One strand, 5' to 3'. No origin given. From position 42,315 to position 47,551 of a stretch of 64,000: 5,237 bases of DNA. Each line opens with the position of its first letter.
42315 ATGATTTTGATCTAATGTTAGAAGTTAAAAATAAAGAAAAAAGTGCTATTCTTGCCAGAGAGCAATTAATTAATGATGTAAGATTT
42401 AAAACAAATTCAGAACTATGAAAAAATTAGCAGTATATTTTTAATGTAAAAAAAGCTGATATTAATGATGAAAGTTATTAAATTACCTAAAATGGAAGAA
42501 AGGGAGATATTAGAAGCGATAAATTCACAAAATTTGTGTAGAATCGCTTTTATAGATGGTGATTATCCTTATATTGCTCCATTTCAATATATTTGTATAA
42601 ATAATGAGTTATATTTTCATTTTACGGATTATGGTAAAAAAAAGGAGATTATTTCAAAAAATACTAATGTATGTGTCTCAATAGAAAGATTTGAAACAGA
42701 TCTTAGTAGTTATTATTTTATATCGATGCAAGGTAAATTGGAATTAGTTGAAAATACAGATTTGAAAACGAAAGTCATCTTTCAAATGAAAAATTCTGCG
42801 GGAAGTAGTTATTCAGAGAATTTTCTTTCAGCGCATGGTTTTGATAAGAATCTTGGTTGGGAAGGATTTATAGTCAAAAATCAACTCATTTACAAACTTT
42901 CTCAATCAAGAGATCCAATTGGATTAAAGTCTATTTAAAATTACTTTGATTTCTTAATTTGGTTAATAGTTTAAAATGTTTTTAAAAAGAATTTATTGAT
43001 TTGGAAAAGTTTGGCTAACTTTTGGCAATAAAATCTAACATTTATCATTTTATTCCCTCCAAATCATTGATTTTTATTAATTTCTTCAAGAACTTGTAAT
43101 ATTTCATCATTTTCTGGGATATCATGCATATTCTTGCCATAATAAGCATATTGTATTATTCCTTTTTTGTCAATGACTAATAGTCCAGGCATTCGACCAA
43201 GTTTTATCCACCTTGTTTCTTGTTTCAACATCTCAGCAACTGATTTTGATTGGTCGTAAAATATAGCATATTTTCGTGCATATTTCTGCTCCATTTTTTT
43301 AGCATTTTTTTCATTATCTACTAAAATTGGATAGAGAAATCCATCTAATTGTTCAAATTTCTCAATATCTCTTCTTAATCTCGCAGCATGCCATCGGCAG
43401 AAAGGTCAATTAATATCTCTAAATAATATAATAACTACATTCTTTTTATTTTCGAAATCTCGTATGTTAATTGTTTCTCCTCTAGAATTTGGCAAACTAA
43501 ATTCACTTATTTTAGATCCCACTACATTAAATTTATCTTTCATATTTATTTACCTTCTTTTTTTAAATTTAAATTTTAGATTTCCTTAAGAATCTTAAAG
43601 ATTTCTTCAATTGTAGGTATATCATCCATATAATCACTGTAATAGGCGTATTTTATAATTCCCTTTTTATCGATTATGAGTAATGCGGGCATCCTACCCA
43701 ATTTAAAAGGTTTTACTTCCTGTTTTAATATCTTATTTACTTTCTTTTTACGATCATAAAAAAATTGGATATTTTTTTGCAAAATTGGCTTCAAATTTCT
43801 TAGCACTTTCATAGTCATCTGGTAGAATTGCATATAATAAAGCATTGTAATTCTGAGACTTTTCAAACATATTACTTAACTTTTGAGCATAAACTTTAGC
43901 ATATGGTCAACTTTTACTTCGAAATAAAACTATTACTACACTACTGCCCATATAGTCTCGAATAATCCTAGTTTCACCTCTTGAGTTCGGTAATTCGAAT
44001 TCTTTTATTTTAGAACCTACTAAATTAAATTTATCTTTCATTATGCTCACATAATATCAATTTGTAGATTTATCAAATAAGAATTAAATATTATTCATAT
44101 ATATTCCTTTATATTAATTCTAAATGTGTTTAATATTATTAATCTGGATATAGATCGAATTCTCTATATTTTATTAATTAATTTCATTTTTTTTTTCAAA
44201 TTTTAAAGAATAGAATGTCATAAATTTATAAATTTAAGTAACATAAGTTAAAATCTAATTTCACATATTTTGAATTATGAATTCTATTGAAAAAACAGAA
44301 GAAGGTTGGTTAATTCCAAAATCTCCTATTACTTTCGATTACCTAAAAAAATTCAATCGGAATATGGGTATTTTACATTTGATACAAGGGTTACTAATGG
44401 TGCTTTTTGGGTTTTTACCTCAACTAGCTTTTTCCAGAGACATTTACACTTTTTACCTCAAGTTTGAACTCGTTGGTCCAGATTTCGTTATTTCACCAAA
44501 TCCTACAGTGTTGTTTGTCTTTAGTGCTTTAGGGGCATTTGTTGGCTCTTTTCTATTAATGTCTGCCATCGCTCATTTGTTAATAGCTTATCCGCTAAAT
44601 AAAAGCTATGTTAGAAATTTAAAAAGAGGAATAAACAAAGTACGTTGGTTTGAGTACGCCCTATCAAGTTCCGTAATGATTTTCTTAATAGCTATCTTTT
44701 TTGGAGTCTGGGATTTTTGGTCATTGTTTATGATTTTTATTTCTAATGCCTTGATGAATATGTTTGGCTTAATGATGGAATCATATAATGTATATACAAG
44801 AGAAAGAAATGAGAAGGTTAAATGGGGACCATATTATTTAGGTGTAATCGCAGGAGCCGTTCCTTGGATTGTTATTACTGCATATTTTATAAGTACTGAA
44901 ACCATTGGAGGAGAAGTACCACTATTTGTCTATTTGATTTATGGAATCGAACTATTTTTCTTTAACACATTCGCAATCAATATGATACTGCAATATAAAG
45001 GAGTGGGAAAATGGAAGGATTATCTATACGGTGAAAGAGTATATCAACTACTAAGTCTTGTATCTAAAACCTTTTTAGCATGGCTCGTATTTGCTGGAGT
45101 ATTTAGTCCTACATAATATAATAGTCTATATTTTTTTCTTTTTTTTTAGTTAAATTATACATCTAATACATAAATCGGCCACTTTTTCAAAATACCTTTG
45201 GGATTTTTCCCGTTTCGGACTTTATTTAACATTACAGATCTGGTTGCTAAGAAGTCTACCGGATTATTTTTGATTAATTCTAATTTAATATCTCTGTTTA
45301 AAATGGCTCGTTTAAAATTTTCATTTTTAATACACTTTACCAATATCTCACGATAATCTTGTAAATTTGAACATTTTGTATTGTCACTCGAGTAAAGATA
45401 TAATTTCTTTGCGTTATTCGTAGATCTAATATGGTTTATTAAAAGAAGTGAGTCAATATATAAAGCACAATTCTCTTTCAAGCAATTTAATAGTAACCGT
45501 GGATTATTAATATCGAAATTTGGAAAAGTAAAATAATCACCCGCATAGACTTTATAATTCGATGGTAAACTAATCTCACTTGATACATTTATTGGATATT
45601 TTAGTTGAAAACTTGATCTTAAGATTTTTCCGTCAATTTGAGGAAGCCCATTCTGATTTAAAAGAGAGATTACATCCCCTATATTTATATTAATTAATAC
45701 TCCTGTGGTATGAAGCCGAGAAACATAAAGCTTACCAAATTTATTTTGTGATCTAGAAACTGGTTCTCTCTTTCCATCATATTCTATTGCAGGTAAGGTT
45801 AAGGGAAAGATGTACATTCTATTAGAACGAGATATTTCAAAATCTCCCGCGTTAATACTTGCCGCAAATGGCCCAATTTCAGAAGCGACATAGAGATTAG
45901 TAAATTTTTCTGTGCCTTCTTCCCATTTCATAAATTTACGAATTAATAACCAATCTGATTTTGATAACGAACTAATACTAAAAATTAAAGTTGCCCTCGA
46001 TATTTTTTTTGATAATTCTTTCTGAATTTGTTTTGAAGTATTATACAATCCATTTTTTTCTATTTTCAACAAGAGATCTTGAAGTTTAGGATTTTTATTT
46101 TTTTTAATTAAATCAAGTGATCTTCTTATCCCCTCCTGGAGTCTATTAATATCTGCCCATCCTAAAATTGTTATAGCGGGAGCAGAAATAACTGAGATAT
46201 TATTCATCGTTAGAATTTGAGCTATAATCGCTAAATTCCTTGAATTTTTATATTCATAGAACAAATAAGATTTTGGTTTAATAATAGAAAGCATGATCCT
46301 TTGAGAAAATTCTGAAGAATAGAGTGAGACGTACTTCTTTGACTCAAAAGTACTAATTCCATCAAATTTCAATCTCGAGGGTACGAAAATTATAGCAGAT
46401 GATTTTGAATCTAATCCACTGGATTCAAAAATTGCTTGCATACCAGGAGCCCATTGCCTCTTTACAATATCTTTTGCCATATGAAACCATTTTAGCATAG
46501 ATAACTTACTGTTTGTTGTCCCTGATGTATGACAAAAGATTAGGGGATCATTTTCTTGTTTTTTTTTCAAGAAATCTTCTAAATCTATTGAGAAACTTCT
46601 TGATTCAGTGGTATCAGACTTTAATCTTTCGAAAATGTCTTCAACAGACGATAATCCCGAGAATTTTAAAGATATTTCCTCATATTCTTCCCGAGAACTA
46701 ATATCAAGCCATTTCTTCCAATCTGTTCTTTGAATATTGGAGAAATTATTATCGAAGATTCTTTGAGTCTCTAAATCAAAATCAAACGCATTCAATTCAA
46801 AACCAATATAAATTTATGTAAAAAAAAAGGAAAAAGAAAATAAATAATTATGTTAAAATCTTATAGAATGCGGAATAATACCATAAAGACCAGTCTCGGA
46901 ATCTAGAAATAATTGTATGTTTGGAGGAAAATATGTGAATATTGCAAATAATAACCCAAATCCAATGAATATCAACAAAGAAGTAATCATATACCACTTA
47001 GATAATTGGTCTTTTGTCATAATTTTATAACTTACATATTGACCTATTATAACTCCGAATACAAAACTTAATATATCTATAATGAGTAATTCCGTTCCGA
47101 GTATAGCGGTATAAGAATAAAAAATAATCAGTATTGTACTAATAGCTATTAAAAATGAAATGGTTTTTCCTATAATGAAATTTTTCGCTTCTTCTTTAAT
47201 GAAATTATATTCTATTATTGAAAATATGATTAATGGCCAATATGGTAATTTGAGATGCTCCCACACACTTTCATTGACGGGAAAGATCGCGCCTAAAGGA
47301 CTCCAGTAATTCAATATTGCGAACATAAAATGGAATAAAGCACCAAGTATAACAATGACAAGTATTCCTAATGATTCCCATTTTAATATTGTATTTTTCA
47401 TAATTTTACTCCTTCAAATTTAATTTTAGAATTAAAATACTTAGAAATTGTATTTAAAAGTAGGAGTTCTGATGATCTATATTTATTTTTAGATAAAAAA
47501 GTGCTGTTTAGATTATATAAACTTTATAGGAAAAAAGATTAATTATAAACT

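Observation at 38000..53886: Three loci of stand-alone (TM hairpin + left-handed beta-helix) x3 modules, resembling the polymerising half of epsilon-poly-lysine synthetase without its A/T domains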

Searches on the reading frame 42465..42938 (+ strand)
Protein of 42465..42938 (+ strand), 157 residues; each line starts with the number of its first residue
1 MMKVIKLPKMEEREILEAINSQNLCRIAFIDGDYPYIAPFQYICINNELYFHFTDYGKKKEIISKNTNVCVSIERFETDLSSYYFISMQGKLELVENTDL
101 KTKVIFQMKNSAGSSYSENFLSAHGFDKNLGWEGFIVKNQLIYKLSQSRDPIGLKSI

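Call 5: search_protein_families(library=pfam, proteins=[window:42465-42938:+], max_evalue=0.01)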
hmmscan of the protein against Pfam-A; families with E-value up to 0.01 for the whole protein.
window:42465-42938:+ (157 aa): 2 families
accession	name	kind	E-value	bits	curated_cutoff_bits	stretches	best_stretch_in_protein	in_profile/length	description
PF12900.13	Pyridox_ox_2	-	4.7e-17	62.7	27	1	12-110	2-105/140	Pyridoxamine 5'-phosphate oxidase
PF01243.27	PNPOx_N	-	7.9e-06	26.7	28.1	1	13-114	3-95/120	Pyridoxamine 5'-phosphate oxidase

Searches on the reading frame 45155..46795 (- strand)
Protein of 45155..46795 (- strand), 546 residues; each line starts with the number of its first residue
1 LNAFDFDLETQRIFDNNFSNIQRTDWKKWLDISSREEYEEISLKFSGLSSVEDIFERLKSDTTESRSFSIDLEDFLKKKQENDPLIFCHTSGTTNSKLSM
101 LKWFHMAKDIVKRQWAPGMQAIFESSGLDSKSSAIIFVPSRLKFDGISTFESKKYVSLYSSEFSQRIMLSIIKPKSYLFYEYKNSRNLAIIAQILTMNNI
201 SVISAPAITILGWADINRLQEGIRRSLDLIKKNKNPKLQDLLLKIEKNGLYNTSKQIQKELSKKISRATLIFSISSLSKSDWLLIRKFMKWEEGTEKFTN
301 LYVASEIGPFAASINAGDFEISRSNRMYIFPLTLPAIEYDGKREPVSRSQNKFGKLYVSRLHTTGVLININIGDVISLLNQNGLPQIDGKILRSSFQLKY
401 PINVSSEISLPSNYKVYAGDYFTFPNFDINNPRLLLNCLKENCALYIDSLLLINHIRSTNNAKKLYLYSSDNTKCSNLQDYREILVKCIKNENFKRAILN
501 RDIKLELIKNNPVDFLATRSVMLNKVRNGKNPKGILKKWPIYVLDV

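Call 5: search_protein_families(library=pfam, proteins=[window:45155-46795:-], max_evalue=0.01)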
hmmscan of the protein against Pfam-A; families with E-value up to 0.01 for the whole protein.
window:45155-46795:- (546 aa): 0 families

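Call 9: search_solved_structures(query=window:45155-46795:-, max_evalue=10, show_alignments=2)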
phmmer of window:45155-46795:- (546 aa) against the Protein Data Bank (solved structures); distinct sequences matched with E-value up to 10: 0.

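Call 10: search_protein_families(library=ncbifam, proteins=[window:45155-46795:-], max_evalue=1)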
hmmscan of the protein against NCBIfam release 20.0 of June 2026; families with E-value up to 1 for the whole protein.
window:45155-46795:- (546 aa): 0 families

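Call 38: find_homologous_proteins(query=window:45155-46795:-, max_evalue=0.001)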
Query window:45155-46795:- (546 aa): 314 proteins with E <= 0.001 among 8000 candidates; the best 120 are listed.
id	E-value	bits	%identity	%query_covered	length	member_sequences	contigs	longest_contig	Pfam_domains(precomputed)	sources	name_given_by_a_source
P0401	0.0e+0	1204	100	100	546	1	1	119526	-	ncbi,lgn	-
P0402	8.4e-286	967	79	100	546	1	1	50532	-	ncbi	ncbi:MAG: hypothetical protein ACFFCV_14595 [Promethearchaeota archaeon]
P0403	1.4e-268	910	75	100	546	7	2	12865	-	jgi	-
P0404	3.6e-266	902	74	100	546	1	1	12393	-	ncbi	ncbi:MAG: hypothetical protein ACFFDY_08920 [Candidatus Thorarchaeota archaeon]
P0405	2.0e-261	886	73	100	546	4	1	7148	-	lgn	-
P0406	5.6e-261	885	72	100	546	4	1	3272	-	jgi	-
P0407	1.2e-260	883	72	100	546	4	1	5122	-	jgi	-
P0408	1.5e-259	880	72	100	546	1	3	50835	-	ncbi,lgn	ncbi:MAG: hypothetical protein ACFE9Q_09865 [Candidatus Hodarchaeota archaeon]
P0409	7.3e-259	878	72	100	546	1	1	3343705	-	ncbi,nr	ncbi:MAG: hypothetical protein JSV62_09645 [Promethearchaeota archaeon]|nr:MAG: hypothetical protein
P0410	1.1e-257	874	71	100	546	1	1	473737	-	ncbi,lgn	-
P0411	1.8e-257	873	70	100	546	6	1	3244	-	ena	-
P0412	7.3e-257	871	72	100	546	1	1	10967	-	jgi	-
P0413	1.9e-251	853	70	100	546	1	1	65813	-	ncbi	-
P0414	3.9e-250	849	70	100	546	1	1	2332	-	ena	-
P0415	7.4e-249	845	71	100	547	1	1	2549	-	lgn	-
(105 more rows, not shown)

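Call 52: predict_structure(alignment_id=A4)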
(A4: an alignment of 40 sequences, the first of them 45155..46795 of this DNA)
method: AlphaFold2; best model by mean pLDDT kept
length: 546 residues; sequences in the alignment: 40
mean_pLDDT: 90.2   pTM: 0.89
mean pLDDT of the five models: 90.2, 89.4, 88.5, 86.6, 86.1
residues with pLDDT >= 90: 361; 70-90: 168; 50-70: 17; < 50: 0
segments of 3 or more residues with pLDDT < 50: none
pLDDT, mean of each block of 10 residues (from residue 1): 91 96 94 94 90 91 86 86 85 72 89 94 96 95 90 91 96 97 94 97 94 97 91 82 96 98 97 80 95 94 91 88 94 92 90 92 85 91 88 90 89 90 91 90 88 77 88 87 94 93 92 77 82 82 93
secondary structure, 60 per line:
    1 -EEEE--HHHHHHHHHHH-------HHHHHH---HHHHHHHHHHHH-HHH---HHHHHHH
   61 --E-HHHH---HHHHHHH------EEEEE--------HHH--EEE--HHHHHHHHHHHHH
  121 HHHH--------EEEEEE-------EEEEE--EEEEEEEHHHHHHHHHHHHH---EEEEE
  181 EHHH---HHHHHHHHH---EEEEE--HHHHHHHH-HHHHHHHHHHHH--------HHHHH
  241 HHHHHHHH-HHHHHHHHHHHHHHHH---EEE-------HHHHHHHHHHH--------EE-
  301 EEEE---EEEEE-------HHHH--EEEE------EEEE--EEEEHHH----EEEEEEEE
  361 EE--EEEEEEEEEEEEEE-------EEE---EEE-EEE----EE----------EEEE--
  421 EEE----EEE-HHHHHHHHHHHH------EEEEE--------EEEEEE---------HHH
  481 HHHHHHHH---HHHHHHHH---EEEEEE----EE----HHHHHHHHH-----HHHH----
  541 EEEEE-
elements in order: E2-5 H8-18 H26-31 H35-46 H54-60 H65-68 H72-78 E85-89 E103-105 H108-124 E133-138 E146-150 E153-159 H160-172 E176-181 H188-196 E200-204 H207-214 H216-227 H236-248 H250-265 E269-271 H279-289 E301-304 E308-312 H320-323 E326-329 E336-339 E342-345 E353-362 E365-378 E386-388 E392-394 E396-398 E415-418 E421-423 E428-430 H432-443 E450-454 E463-468 H478-488 H492-499 E503-508 H519-527 H533-536 E541-545
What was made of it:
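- On ANL adenylate-forming superfamily (for u546): AF2 gives pLDDT 90.2 (call 52).
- AF2 gives pLDDT 90.2 and pTM 0.89 (call 52).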

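Call 56: fold_search(model_id=the predicted structure, library=pdb)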
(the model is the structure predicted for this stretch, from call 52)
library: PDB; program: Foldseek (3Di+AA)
matches with E <= 10: 944; with E <= 0.001: 153
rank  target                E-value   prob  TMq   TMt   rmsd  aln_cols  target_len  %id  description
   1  2y27_A                1.4e-10  1.00  0.43  0.53   8.3       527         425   12  crystal structure of PaaK1 in complex with ATP from Burkholderia cenocepacia (released 2011-05-04)
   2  2y4n_A                1.4e-10  1.00  0.42  0.51   9.6       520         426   11  PaaK1 in complex with phenylacetyl adenylate (released 2011-03-01)
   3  2y27_B                2.0e-10  1.00  0.42  0.52  10.9       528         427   12  crystal structure of PaaK1 in complex with ATP from Burkholderia cenocepacia (released 2011-05-04)
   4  2y4n_B                4.7e-10  1.00  0.39  0.48   9.8       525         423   12  PaaK1 in complex with phenylacetyl adenylate (released 2011-03-01)
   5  4epl                  5.5e-10  1.00  0.41  0.41  16.0       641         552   10  Crystal Structure of Arabidopsis thaliana GH3.11 (JAR1) in Complex with JA-Ile (released 2012-06-20)
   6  2y4o_A                1.2e-09  1.00  0.39  0.48  14.0       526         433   10  Crystal Structure of PaaK2 in complex with phenylacetyl adenylate (released 2011-03-09)
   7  2y4o_B                1.3e-09  1.00  0.38  0.46  14.4       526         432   10  Crystal Structure of PaaK2 in complex with phenylacetyl adenylate (released 2011-03-09)
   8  6wuq_B                9.2e-09  1.00  0.39  0.48   9.9       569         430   12  Crystal structure of AjiA1 in apo form (released 2020-12-09)
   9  6avh_B                9.2e-09  1.00  0.42  0.43  10.3       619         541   13  GH3.15 acyl acid amido synthetase (released 2018-02-14)
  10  6e97_B                2.7e-08  1.00  0.34  0.34  13.9       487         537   10  Crystal structure of the aryl acid adenylating enzyme FscC from Fuscachelin NRPS in complex with DHB-adenylate (released 2019-08-21)
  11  6e97_A                5.6e-08  1.00  0.33  0.34  14.3       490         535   10  Crystal structure of the aryl acid adenylating enzyme FscC from Fuscachelin NRPS in complex with DHB-adenylate (released 2019-08-21)
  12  6e8o_B                6.3e-08  1.00  0.33  0.34  13.3       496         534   10  Crystal structure of aryl acid adenylating enzyme FscC from Fuscachelin NRPS in complex with AMP (released 2019-08-21)
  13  6six_A                9.8e-08  1.00  0.38  0.46  10.1       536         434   11  PaaK family AMP-ligase with ANP (released 2020-01-15)
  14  6e8o_A                1.2e-07  1.00  0.34  0.34  14.3       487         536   11  Crystal structure of aryl acid adenylating enzyme FscC from Fuscachelin NRPS in complex with AMP (released 2019-08-21)
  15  6siw_A                1.8e-07  1.00  0.37  0.45  10.2       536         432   10  PaaK family AMP-ligase with AMP (released 2020-01-15)
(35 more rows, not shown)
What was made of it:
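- On ANL adenylate-forming superfamily (for u546): Foldseek finds PaaK1 at 1.4e-10 and GH3.11 at 5.5e-10 (call 56).
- Foldseek finds PaaK1 at 1.4e-10 and JAR1/GH3.11 at 5.5e-10, plus McbA and FscC (call 56). The closest structural relatives of u546 (PaaK, GH3, AjiA1, McbA, aryl-acid A domains) activate carboxylic or aryl acids rather than diamino acids (call 56).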

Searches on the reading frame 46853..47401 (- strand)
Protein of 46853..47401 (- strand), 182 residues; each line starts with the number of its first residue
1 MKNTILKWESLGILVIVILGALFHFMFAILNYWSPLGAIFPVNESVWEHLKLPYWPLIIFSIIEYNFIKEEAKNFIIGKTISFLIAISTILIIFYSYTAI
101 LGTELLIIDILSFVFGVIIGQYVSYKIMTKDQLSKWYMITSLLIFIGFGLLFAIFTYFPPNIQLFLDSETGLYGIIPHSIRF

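Call 5: search_protein_families(library=pfam, proteins=[window:46853-47401:-], max_evalue=0.01)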
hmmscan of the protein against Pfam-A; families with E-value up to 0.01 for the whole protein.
window:46853-47401:- (182 aa): 2 families
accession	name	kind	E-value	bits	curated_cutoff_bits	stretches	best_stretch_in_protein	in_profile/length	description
PF20122.4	DUF6512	-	1e-28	101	26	1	5-175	9-181/181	Family of unknown function (DUF6512)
PF20334.3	DUF6629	-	0.0003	21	27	1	28-142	71-189/209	Family of unknown function (DUF6629)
